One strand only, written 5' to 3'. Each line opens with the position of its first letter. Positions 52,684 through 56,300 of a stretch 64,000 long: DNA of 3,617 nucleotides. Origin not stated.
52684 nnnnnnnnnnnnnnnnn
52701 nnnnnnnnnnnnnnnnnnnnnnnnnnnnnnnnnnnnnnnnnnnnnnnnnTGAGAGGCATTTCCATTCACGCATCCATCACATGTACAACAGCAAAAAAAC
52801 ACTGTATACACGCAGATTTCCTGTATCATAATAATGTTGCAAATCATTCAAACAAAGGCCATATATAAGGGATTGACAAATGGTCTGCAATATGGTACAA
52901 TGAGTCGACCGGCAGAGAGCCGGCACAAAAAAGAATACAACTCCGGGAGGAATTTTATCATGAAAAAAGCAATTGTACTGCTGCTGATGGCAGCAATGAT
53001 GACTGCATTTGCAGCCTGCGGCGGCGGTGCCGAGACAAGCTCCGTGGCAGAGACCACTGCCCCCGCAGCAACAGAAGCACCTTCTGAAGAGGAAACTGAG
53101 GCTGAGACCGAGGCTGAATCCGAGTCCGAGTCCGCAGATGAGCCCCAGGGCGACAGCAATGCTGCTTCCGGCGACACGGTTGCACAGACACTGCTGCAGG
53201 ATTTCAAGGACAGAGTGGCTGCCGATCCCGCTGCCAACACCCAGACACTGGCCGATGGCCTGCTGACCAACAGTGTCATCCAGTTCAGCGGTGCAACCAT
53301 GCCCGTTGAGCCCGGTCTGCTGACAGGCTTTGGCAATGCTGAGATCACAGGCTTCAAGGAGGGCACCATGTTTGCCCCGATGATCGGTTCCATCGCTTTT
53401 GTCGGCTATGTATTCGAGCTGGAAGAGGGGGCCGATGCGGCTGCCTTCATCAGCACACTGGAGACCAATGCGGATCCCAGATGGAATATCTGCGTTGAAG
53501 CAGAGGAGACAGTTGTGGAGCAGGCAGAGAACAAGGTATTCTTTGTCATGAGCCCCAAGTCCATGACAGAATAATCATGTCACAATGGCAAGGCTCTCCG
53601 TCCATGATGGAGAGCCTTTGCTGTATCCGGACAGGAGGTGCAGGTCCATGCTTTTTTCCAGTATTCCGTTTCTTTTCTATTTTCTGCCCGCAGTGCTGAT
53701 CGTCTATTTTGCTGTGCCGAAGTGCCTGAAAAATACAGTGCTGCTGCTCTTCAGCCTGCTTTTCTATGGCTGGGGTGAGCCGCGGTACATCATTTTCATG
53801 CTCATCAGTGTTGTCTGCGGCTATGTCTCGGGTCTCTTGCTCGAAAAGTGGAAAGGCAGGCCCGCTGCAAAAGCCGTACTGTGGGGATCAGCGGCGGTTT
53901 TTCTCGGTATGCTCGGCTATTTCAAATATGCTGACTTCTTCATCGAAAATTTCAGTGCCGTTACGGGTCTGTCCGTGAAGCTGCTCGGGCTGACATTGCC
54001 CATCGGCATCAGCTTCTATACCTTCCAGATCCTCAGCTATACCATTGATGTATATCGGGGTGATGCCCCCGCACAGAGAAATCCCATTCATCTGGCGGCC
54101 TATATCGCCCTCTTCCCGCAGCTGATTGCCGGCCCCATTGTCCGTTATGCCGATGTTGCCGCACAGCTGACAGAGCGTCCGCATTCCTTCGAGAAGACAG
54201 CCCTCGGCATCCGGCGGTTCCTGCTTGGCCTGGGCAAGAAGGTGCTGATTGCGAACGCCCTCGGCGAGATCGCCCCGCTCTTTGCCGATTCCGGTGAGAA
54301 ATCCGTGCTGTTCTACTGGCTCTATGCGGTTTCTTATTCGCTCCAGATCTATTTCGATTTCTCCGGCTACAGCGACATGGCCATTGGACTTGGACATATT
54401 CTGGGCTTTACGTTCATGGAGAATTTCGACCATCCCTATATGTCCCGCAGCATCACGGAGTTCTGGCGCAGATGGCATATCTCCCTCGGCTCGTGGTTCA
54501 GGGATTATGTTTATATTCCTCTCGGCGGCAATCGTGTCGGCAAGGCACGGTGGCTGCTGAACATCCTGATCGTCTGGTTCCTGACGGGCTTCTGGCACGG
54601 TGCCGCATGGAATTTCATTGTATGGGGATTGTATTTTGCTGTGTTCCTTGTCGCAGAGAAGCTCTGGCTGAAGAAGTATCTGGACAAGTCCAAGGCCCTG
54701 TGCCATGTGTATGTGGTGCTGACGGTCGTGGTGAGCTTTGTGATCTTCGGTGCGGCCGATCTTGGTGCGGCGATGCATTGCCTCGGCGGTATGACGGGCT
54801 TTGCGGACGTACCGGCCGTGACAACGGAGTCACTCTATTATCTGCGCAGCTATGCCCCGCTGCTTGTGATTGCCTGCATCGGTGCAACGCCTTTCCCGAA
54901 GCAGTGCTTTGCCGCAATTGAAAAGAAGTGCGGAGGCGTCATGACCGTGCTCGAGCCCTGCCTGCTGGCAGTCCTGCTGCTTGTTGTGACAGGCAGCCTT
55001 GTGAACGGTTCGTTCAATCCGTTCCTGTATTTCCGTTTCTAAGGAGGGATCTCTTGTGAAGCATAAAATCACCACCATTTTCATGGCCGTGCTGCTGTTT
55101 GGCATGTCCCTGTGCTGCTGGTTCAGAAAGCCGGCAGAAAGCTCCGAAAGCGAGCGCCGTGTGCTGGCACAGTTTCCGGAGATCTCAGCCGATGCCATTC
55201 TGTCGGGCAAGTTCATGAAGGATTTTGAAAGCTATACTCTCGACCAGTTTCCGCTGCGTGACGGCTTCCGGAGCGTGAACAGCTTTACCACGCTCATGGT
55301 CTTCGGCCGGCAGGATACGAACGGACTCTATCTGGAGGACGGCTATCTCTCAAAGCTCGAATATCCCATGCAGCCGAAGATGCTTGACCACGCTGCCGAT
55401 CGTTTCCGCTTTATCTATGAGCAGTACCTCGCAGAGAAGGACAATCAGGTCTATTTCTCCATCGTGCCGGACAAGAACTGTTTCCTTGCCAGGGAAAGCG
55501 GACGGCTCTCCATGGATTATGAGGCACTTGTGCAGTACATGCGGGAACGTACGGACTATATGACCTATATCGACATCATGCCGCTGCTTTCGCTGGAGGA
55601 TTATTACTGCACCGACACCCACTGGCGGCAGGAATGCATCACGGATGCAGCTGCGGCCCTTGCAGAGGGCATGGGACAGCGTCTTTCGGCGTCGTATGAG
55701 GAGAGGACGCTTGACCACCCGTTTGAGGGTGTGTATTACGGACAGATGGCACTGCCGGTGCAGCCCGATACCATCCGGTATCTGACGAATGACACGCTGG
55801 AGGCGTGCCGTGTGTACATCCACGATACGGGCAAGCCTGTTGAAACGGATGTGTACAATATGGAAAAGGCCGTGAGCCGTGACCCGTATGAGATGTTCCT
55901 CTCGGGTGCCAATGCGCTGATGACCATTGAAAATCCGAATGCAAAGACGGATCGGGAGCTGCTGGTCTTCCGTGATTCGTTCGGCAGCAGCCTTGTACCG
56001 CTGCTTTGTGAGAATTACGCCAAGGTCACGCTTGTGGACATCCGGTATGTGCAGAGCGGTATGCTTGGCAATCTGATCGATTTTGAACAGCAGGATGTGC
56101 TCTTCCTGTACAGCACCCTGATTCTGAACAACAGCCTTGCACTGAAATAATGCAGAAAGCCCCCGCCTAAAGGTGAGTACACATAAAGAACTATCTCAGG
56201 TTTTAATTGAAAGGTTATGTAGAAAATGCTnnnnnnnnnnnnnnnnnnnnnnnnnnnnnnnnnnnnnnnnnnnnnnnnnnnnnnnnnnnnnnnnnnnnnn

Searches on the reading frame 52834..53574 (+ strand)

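Call 6: search_protein_families(library=pfam, proteins=[window:52834-53574:+], max_evalue=0.01)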
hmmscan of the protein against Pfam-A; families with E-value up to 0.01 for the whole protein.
window:52834-53574:+ (246 aa): 0 families

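Call 88: search_protein_families(library=ncbifam, proteins=[window:52960-53574:+], max_evalue=0.01)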
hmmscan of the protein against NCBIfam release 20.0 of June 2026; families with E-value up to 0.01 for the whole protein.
window:52960-53574:+ (204 aa): 4 families
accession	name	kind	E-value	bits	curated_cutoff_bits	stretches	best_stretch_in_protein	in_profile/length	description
NF047631.1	SodCMycob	equivalog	0.0016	18.1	230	1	4-86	10-94/236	superoxide dismutase[Cu-Zn]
NF045774.1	cytochro_C551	exception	0.0058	16.6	118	0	1-44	1-38/110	cytochrome c551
NF042930.1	EF0163_fam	equivalog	0.006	16.1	65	1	6-85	2-77/165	EF0163 family protein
NF058595.1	invert_tail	domain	0.0099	16.2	37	0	4-38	56-90/113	lipo-invert putative C-terminal anchoring domain-containing protein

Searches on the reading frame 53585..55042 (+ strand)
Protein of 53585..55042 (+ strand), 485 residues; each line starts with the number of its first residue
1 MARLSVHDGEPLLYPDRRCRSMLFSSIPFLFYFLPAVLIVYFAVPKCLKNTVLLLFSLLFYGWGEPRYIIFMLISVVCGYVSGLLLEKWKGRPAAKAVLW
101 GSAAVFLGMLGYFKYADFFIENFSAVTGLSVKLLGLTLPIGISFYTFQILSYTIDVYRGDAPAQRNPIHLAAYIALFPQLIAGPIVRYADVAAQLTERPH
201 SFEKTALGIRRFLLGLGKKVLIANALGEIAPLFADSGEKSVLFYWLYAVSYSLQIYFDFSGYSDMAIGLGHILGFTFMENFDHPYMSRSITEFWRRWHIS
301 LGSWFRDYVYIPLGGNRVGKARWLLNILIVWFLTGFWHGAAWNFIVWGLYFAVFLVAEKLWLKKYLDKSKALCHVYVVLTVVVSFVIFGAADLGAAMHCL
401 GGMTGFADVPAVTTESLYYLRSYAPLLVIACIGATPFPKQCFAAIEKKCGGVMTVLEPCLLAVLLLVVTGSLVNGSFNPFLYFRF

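Call 6: search_protein_families(library=pfam, proteins=[window:53585-55042:+], max_evalue=0.01)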
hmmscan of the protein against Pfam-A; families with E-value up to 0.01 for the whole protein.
window:53585-55042:+ (485 aa): 1 family
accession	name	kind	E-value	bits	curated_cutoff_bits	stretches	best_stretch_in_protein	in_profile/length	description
PF03062.24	MBOAT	-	1.6e-28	100.4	27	1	167-385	81-322/337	MBOAT, membrane-bound O-acyltransferase family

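Call 88: search_protein_families(library=ncbifam, proteins=[window:53585-55042:+], max_evalue=0.01)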
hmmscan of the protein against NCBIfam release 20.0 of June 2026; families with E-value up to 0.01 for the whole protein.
window:53585-55042:+ (485 aa): 1 family
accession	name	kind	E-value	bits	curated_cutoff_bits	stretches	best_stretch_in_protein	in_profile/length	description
TIGR04091.1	LTA_dltB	equivalog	1.4e-47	162.8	375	1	32-388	15-371/380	D-alanyl-lipoteichoic acid biosynthesis protein DltB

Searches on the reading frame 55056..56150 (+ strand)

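Call 6: search_protein_families(library=pfam, proteins=[window:55056-56150:+], max_evalue=0.01)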
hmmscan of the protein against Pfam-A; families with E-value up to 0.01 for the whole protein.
window:55056-56150:+ (364 aa): 2 families
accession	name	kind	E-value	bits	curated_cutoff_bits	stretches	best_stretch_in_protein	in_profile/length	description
PF14286.12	DHHW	-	2.1e-20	73.8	25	2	123-327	167-385/385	DHHW protein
PF16822.11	ALGX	-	0.00075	19.7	26.5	1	123-211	37-136/268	SGNH hydrolase-like domain, acetyltransferase AlgX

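Call 88: search_protein_families(library=ncbifam, proteins=[window:55056-56150:+], max_evalue=0.01)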
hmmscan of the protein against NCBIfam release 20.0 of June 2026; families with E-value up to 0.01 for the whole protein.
window:55056-56150:+ (364 aa): 0 families
